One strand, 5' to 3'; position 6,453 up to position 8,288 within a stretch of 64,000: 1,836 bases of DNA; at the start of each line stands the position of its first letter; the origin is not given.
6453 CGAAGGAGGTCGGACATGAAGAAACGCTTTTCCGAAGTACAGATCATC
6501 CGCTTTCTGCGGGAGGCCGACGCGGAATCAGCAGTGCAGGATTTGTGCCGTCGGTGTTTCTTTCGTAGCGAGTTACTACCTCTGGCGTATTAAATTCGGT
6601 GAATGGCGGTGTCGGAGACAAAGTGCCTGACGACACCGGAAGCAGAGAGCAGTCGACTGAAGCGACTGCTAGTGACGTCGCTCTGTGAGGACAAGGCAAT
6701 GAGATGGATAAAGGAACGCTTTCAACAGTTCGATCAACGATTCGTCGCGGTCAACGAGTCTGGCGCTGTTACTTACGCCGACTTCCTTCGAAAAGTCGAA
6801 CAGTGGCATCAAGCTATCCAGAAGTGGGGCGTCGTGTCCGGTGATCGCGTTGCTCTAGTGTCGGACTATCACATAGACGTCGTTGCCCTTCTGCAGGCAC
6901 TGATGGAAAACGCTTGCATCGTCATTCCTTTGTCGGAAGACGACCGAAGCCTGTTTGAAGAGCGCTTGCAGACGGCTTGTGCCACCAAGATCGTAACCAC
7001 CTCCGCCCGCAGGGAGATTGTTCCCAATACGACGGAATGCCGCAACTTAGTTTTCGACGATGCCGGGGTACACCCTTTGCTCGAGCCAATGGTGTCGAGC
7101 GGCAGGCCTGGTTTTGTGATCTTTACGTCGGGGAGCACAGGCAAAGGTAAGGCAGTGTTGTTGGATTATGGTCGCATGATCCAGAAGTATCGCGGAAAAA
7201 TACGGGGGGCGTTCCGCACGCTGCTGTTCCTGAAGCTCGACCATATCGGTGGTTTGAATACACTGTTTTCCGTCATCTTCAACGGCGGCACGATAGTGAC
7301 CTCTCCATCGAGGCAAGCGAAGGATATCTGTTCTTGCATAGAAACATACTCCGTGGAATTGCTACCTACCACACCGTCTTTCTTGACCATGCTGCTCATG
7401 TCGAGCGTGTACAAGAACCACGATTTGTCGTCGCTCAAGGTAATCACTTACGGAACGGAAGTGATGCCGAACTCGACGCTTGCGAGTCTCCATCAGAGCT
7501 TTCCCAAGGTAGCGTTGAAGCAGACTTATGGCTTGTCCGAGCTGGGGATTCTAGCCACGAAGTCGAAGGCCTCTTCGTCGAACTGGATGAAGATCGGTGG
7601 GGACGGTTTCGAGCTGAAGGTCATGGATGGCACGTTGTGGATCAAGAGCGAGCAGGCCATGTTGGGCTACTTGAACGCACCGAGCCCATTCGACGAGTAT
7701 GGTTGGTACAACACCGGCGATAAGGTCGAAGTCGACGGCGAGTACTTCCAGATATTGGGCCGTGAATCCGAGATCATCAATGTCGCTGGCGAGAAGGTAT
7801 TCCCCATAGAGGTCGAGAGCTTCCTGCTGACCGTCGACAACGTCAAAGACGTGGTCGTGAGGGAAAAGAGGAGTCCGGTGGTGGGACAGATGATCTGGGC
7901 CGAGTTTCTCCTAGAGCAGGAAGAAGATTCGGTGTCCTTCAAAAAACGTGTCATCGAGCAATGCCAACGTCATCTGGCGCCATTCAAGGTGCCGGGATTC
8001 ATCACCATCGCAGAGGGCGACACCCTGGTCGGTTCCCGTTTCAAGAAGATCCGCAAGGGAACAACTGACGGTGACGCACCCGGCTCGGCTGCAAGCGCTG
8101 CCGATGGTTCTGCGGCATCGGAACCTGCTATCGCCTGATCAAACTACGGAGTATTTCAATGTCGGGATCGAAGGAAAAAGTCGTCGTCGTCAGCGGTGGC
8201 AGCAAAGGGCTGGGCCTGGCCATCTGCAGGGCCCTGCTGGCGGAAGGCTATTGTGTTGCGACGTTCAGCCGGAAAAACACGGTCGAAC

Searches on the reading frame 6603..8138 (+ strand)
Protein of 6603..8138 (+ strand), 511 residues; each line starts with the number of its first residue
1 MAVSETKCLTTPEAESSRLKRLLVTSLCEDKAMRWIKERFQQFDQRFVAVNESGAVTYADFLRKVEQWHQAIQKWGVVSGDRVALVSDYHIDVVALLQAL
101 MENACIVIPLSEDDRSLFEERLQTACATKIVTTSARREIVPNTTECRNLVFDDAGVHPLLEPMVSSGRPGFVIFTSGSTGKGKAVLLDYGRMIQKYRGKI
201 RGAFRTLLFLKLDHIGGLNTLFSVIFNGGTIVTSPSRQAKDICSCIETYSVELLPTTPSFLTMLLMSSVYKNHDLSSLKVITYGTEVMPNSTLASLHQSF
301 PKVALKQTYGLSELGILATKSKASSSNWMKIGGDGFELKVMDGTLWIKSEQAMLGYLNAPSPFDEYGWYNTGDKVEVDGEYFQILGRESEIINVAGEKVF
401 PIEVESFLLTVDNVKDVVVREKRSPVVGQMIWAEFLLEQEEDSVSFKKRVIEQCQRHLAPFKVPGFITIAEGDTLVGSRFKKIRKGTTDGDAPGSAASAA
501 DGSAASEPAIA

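Call 5: search_protein_families(library=pfam, proteins=[window:6603-8138:+], max_evalue=0.01)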
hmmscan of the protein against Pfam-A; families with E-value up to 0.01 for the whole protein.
window:6603-8138:+ (511 aa): 2 families
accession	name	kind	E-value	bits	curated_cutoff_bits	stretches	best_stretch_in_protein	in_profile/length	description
PF00501.34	AMP-binding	-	1.5e-36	126.4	29.9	1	40-357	5-384/384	AMP-binding enzyme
PF13193.12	AMP-binding_C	-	7.9e-07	30.4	24.5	1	403-471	1-67/76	AMP-binding enzyme C-terminal domain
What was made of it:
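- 6603..8138 (+): AMP-dependent ligase, the presumed starter-unit activating enzyme. Pfam AMP-binding (call 5).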

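Call 12: find_encoding_contigs(protein=window:6603-8138:+, flank=10000, max_places=3)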
Protein window:6603-8138:+ (511 aa): 3 contigs read that carry it; 2 places shown.
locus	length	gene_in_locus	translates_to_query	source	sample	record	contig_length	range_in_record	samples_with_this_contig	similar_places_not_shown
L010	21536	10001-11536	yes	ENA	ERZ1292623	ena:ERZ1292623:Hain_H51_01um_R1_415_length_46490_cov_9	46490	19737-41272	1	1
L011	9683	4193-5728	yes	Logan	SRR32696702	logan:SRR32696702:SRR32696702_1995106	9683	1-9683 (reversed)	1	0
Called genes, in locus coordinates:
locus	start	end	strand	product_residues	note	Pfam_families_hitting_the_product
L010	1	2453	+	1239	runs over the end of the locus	PF00550:PP-binding, PF00109:ketoacyl-synt, PF02801:Ketoacyl-synt_C, PF16197:KAsynt_C_assoc, PF22336:RhiE-like_linker, PF22621:CurL-like_PKS_C, PF00550:PP-binding (weak), PF00975:Thioesterase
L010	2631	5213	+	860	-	PF03176:MMPL, PF02355:SecD_SecF_C (faint), PF02460:Patched, PF12349:Sterol-sensing, PF03176:MMPL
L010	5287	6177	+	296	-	PF07044:DUF1329 (faint), PF17131:TP_0789-like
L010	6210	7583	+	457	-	-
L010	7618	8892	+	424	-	PF00732:GMC_oxred_N, PF01266:DAO (faint), PF13450:NAD_binding_8 (faint)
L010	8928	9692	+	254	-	-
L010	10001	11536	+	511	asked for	PF00501:AMP-binding, PF13193:AMP-binding_C (weak)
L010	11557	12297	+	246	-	PF00106:adh_short, PF08659:KR, PF23441:SDR, PF01370:Epimerase (weak), PF13561:adh_short_C2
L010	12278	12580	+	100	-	PF00550:PP-binding (weak)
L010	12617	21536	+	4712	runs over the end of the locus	?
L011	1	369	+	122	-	?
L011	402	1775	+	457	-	-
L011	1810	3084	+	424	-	PF00732:GMC_oxred_N, PF01266:DAO (faint), PF13450:NAD_binding_8 (faint)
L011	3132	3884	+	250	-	-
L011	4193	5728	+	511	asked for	PF00501:AMP-binding, PF13193:AMP-binding_C (weak)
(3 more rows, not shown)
